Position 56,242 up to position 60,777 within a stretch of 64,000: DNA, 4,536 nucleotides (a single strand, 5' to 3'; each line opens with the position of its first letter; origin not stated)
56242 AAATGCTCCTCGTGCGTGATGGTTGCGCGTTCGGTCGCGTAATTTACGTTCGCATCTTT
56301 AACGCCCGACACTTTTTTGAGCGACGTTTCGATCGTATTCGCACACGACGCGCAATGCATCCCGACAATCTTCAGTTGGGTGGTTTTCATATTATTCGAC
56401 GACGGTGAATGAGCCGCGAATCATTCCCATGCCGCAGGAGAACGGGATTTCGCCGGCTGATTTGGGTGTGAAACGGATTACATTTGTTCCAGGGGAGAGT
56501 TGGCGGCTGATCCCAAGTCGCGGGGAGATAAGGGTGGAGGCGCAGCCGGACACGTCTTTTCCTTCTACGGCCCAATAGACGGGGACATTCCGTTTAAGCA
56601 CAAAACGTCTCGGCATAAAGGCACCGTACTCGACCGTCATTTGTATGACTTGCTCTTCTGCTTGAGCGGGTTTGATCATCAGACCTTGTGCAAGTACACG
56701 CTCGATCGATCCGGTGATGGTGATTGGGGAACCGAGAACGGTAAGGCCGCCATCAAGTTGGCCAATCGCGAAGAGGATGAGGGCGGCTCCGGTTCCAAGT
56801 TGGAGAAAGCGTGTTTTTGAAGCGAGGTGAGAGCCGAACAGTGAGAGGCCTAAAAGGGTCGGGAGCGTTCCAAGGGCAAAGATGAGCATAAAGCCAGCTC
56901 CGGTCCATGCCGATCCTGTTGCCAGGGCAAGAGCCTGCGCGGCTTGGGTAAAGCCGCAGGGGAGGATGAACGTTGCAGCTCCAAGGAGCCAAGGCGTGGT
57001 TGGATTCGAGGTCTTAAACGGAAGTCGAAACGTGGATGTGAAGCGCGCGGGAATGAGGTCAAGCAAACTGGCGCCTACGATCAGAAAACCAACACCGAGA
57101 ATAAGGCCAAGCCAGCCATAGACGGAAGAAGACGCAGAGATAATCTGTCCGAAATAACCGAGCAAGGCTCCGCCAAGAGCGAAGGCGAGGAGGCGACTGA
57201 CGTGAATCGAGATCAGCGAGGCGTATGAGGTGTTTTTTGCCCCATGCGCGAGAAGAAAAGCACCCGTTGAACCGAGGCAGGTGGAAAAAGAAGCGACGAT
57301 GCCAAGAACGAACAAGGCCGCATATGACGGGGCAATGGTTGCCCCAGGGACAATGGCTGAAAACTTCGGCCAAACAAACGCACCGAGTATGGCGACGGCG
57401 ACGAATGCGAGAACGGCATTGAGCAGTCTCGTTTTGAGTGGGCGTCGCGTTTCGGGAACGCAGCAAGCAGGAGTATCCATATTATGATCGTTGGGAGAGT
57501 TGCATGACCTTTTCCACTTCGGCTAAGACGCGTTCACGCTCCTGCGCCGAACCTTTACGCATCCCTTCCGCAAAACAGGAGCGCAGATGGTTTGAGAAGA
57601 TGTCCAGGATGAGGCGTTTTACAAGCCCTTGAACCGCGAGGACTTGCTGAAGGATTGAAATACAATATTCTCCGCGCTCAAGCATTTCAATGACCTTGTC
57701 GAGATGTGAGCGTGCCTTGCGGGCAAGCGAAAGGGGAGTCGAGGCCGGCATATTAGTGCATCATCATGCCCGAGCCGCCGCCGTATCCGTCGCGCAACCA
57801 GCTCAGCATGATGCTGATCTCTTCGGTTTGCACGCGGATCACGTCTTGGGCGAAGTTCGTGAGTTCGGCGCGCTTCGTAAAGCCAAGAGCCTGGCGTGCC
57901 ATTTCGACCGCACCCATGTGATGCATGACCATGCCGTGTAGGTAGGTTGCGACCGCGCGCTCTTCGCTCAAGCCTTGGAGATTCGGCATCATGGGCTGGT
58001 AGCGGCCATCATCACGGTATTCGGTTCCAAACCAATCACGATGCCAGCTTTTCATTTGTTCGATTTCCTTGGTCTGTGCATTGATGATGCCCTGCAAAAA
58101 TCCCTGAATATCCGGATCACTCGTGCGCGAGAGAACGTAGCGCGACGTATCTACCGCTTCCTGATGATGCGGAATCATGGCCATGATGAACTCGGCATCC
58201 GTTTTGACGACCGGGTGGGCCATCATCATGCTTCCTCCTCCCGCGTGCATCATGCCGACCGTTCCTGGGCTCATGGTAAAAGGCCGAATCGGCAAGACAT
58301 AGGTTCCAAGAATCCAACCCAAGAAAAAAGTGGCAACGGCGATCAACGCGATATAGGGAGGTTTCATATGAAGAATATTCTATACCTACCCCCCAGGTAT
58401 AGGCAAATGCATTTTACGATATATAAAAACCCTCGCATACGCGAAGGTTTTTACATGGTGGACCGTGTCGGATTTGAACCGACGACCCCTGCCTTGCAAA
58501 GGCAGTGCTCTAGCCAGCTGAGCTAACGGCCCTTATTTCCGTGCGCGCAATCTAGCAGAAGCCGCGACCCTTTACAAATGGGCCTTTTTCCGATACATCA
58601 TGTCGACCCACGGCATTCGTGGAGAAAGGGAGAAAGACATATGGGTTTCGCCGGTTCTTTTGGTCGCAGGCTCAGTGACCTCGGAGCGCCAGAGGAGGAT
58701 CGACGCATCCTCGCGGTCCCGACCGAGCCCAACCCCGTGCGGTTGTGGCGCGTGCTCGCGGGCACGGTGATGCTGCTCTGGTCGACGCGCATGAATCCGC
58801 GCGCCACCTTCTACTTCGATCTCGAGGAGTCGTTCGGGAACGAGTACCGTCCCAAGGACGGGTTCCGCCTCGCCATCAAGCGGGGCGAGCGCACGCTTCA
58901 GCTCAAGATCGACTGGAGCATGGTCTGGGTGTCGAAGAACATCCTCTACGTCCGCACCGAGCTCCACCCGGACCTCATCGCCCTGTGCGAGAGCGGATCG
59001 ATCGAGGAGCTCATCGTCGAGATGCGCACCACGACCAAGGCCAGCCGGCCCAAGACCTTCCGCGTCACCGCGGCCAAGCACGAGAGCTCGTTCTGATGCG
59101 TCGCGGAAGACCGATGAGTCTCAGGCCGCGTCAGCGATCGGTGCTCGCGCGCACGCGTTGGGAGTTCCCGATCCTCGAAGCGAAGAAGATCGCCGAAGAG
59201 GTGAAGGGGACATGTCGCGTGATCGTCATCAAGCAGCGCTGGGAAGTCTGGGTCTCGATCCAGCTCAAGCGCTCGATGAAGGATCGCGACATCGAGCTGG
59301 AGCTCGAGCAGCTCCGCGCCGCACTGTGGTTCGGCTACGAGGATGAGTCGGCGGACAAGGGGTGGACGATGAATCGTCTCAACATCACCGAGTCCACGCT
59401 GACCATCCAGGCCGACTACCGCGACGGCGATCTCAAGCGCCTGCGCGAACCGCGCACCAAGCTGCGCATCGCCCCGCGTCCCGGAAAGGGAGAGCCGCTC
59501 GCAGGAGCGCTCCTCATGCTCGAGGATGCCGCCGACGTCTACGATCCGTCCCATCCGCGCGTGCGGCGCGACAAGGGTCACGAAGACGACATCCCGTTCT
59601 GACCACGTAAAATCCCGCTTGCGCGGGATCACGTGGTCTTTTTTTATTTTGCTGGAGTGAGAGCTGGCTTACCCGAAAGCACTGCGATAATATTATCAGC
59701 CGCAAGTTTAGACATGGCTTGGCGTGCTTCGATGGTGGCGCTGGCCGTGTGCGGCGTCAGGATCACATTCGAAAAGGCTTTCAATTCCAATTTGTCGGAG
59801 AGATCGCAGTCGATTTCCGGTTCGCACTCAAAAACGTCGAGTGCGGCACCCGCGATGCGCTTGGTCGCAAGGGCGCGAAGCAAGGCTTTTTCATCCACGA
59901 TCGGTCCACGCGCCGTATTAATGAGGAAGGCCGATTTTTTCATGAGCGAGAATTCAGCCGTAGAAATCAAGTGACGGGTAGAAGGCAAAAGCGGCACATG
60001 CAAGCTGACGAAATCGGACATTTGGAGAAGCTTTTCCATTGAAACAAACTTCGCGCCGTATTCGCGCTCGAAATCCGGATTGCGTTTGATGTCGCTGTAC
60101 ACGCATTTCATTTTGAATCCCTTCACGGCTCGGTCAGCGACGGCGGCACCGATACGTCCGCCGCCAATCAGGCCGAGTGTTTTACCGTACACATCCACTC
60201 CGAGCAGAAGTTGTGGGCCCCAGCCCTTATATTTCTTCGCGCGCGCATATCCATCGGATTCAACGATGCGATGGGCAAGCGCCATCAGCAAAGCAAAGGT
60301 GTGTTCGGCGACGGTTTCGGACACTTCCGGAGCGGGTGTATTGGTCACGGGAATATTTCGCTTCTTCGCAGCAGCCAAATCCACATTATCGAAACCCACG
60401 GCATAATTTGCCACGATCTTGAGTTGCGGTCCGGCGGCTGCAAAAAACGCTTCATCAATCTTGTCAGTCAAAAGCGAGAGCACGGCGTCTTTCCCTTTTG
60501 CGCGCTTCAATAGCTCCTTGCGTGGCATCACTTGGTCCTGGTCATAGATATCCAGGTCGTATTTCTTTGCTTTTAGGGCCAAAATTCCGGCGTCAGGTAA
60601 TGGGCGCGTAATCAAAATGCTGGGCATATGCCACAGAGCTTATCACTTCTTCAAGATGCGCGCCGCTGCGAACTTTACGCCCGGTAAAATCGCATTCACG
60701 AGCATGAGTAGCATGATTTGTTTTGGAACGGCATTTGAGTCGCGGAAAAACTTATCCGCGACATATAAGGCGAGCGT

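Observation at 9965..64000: Mosaic chromosome: at least eight GC-rich, Shine-Dalgarno-bearing gene blocks wedged between SD-less housekeeping genes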

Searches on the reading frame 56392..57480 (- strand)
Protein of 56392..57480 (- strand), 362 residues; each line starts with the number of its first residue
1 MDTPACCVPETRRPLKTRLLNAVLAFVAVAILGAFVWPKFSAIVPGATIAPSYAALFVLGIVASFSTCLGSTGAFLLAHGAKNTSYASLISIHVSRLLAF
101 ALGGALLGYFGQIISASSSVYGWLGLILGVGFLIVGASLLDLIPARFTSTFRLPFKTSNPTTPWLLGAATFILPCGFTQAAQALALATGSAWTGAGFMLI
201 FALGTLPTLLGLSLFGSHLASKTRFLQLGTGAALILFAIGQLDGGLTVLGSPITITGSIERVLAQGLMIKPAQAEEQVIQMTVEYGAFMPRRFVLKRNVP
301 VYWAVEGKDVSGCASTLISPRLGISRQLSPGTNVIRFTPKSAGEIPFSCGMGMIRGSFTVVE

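Call 66: search_protein_families(library=pfam, proteins=[window:56392-57480:-], max_evalue=0.01)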
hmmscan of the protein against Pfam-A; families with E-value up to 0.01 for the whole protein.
window:56392-57480:- (362 aa): 2 families
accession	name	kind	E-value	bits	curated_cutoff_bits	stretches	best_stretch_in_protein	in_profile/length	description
PF13386.12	DsbD_2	-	7.9e-24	85.1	24.9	1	56-238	2-197/199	Cytochrome C biogenesis protein transmembrane region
PF13473.12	Cupredoxin_1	-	6.2e-10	39.5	27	1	270-360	14-104/104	Cupredoxin-like domain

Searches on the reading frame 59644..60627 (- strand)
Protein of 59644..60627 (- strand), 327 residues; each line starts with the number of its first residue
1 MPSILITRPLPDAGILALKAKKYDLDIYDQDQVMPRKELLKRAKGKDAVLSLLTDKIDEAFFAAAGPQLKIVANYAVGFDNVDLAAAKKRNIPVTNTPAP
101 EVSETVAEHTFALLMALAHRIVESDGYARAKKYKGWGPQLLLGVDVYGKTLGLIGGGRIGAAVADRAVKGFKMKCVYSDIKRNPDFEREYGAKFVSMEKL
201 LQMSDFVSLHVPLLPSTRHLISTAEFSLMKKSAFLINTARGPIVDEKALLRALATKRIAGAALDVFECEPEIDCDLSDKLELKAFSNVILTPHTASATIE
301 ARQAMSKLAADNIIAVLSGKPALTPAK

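Call 20: find_encoding_contigs(protein=window:59644-60627:-, flank=10000, max_places=4)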
Protein window:59644-60627:- (327 aa): 1 contig read that carries it; 1 place shown.
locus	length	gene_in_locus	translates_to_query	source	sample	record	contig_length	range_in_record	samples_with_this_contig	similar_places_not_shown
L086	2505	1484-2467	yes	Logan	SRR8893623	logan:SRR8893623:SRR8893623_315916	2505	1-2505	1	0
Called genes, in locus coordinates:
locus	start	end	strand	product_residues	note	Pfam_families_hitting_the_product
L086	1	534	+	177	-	?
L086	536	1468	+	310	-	PF13593:SBF_like, PF01758:SBF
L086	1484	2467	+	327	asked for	PF00389:2-Hacid_dh, PF02826:2-Hacid_dh_C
